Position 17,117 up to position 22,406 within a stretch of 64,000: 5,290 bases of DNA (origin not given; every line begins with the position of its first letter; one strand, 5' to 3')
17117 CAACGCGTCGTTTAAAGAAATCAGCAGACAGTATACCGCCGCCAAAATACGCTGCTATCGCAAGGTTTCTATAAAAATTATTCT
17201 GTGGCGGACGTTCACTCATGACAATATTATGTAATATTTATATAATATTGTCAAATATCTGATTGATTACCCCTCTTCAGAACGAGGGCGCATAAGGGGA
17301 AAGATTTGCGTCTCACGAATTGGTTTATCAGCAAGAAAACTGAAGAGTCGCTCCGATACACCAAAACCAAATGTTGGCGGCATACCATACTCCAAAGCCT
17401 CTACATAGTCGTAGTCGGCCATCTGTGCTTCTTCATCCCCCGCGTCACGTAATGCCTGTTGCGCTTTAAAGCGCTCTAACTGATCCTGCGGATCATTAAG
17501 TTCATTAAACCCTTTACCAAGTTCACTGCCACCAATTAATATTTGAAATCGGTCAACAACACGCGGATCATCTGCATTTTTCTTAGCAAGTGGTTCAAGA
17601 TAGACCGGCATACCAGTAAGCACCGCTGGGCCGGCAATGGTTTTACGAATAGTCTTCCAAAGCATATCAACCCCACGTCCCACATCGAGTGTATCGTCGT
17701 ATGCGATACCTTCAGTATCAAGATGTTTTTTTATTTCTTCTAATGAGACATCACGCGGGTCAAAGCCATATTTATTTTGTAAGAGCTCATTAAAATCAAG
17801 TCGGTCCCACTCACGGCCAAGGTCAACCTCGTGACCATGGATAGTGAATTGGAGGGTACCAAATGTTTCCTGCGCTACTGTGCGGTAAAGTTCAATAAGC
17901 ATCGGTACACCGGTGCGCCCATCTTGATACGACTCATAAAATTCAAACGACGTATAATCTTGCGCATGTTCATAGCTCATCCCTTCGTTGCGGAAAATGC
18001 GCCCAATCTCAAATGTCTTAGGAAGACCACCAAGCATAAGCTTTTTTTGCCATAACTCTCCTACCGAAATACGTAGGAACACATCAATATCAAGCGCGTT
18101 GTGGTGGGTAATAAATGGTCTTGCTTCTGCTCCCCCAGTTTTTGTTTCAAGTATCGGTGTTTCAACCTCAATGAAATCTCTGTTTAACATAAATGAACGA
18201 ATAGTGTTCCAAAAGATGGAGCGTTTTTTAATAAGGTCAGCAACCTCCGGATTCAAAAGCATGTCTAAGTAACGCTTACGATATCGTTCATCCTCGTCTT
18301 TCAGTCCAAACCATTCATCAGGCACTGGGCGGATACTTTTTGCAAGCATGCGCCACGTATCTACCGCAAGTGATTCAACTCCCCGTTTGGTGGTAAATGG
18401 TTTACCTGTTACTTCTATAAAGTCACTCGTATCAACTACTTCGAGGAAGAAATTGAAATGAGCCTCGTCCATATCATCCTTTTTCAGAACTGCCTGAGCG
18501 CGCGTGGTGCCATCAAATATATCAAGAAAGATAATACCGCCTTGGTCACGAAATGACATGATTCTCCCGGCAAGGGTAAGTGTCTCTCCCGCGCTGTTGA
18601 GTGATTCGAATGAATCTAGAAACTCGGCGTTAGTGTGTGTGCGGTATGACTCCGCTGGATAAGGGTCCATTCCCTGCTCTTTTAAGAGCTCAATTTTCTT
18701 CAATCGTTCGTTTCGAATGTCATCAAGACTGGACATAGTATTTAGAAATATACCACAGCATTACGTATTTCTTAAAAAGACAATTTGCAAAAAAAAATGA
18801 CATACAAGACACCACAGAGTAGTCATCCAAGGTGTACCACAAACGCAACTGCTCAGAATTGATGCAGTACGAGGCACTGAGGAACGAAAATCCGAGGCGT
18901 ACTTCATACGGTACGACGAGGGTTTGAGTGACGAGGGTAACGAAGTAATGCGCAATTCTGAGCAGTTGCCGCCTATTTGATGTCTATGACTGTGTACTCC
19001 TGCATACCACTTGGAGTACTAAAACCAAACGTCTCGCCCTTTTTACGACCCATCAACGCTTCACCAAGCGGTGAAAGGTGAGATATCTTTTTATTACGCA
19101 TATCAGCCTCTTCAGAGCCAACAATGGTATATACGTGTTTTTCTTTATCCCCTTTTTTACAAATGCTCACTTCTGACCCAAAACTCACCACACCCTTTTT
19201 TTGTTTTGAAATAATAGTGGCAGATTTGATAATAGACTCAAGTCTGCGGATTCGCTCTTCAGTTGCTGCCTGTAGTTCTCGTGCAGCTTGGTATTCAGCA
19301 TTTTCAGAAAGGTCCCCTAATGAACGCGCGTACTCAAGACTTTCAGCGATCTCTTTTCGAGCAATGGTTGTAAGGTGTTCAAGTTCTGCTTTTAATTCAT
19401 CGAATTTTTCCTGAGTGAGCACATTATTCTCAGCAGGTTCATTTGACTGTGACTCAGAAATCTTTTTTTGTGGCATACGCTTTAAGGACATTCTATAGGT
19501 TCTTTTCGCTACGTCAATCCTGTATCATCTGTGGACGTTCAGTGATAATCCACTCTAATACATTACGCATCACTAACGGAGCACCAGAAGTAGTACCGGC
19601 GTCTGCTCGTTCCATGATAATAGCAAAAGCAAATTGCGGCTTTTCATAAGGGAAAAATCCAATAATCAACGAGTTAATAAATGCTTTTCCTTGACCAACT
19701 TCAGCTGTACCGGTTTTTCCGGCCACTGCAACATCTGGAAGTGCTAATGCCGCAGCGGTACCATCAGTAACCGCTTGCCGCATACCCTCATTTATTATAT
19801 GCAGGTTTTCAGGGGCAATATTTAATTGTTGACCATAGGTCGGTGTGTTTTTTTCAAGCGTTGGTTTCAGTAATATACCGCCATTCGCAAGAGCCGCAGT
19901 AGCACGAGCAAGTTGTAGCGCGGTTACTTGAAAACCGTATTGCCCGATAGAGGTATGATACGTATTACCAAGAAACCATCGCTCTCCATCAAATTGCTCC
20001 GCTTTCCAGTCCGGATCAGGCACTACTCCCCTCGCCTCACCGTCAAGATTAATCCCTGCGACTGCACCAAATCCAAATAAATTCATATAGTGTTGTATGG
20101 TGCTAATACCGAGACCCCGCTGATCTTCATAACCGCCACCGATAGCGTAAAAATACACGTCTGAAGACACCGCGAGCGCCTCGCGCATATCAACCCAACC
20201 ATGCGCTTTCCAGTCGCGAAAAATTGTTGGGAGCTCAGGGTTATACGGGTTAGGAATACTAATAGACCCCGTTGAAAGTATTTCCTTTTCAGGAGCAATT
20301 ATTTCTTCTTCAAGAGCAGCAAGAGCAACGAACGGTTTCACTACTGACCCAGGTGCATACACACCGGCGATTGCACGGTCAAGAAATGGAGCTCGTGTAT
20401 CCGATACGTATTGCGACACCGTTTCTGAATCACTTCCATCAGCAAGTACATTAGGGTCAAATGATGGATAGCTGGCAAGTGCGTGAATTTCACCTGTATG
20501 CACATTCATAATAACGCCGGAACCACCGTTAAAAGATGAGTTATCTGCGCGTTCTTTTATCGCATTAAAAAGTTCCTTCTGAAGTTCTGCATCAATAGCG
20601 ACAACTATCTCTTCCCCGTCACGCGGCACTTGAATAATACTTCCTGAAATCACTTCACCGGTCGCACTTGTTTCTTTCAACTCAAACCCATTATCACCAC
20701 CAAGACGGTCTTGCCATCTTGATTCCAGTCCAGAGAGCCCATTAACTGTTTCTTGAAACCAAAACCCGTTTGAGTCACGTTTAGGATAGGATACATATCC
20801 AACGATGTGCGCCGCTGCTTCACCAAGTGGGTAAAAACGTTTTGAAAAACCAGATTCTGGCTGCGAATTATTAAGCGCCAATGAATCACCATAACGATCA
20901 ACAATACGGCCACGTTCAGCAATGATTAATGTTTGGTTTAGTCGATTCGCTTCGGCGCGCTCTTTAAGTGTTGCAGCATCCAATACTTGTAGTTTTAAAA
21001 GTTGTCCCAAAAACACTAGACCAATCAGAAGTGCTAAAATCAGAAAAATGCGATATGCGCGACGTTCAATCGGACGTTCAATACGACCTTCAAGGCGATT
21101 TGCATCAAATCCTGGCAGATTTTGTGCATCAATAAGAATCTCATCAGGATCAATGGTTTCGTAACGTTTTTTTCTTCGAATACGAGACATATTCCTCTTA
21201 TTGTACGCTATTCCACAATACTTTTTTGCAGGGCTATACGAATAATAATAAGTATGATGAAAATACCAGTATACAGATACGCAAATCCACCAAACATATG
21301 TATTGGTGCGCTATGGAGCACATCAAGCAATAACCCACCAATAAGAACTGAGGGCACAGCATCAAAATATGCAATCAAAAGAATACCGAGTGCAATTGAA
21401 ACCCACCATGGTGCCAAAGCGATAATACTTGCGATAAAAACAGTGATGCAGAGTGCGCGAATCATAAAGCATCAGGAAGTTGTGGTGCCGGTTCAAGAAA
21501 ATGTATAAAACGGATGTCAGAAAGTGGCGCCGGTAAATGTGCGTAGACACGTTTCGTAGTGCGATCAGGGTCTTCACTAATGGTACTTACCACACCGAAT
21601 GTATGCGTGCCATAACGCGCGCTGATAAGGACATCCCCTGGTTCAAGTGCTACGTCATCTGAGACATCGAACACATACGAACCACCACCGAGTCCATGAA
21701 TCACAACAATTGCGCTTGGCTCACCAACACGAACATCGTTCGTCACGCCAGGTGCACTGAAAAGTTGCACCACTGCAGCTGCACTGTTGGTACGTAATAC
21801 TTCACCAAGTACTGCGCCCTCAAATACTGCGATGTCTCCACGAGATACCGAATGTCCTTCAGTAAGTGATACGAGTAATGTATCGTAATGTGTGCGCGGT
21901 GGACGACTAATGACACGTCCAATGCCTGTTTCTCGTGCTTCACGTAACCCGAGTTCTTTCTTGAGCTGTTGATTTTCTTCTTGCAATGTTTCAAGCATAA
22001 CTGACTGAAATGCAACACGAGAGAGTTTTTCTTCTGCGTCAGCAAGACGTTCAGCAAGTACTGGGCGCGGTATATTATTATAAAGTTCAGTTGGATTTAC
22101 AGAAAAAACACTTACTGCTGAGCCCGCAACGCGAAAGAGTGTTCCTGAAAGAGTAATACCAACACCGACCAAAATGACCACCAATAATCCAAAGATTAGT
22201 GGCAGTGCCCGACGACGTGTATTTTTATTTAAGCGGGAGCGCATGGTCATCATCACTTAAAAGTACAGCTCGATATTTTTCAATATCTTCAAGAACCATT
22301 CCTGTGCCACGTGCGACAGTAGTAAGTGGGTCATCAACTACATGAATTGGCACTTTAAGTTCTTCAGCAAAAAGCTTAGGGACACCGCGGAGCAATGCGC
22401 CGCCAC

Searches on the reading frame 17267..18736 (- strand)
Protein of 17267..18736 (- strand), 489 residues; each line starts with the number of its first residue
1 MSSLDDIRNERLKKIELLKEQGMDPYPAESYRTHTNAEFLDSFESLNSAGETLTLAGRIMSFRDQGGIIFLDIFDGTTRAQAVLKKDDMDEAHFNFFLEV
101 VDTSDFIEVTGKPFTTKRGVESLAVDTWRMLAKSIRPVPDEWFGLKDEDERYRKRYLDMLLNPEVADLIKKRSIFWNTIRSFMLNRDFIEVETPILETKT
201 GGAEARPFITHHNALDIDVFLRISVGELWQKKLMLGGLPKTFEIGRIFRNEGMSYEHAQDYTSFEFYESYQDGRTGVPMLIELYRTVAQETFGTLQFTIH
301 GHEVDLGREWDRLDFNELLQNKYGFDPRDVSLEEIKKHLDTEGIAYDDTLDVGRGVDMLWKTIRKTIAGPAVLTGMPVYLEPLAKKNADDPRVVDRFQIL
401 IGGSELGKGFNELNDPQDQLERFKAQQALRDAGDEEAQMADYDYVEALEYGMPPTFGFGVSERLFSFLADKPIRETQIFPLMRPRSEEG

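Call 40: search_protein_families(library=pfam, proteins=[window:17267-18736:-], max_evalue=0.00001)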
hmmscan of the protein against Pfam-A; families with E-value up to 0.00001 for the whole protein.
window:17267-18736:- (489 aa): 2 families
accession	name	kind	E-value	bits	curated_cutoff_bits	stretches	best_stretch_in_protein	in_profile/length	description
PF00152.25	tRNA-synt_2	-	6e-60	203.3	25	1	147-482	1-307/308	tRNA synthetases class II (D, K and N)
PF01336.31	tRNA_anti-codon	-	6.1e-11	42.5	27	1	54-131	2-68/75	OB-fold nucleic acid binding domain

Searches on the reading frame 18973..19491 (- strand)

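Call 40: search_protein_families(library=pfam, proteins=[window:18973-19491:-], max_evalue=0.00001)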
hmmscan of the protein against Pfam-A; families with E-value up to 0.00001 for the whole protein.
window:18973-19491:- (172 aa): 2 families
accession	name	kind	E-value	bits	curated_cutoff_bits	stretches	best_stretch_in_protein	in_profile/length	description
PF01272.25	GreA_GreB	-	1.9e-25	89.1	26.9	1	98-172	2-76/77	Transcription elongation factor, GreA/GreB, C-term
PF03449.20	GreA_GreB_N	-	6.6e-24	84.3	24.5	1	24-93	2-71/71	Transcription elongation factor, N-terminal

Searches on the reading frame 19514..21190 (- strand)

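Call 40: search_protein_families(library=pfam, proteins=[window:19514-21190:-], max_evalue=0.00001)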
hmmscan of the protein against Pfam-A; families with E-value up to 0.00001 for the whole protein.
window:19514-21190:- (558 aa): 2 families
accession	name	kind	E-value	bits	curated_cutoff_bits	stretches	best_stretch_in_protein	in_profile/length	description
PF00905.27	Transpeptidase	-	1.8e-55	188.7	22.1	1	223-544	1-297/299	Penicillin binding protein transpeptidase domain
PF03717.20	PBP_dimer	-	2.2e-11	44.9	24.4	1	116-182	106-177/180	Penicillin-binding Protein dimerisation domain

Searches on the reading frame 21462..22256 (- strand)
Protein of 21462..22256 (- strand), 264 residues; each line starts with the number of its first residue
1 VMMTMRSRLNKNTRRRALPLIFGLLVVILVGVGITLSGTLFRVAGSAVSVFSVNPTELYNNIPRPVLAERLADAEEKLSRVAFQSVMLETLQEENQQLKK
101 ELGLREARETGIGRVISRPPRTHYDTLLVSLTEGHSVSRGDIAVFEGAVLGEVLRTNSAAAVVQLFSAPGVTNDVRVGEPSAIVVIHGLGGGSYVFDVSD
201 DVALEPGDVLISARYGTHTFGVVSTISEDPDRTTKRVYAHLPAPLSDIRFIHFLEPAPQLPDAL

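Call 40: search_protein_families(library=pfam, proteins=[window:21462-22256:-], max_evalue=0.00001)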
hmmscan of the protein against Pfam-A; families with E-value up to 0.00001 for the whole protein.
window:21462-22256:- (264 aa): 1 family
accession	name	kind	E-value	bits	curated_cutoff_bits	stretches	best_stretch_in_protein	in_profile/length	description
PF04085.20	MreC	-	5e-09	36.5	28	1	115-251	1-143/147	Rod shape-determining protein MreC, barrel core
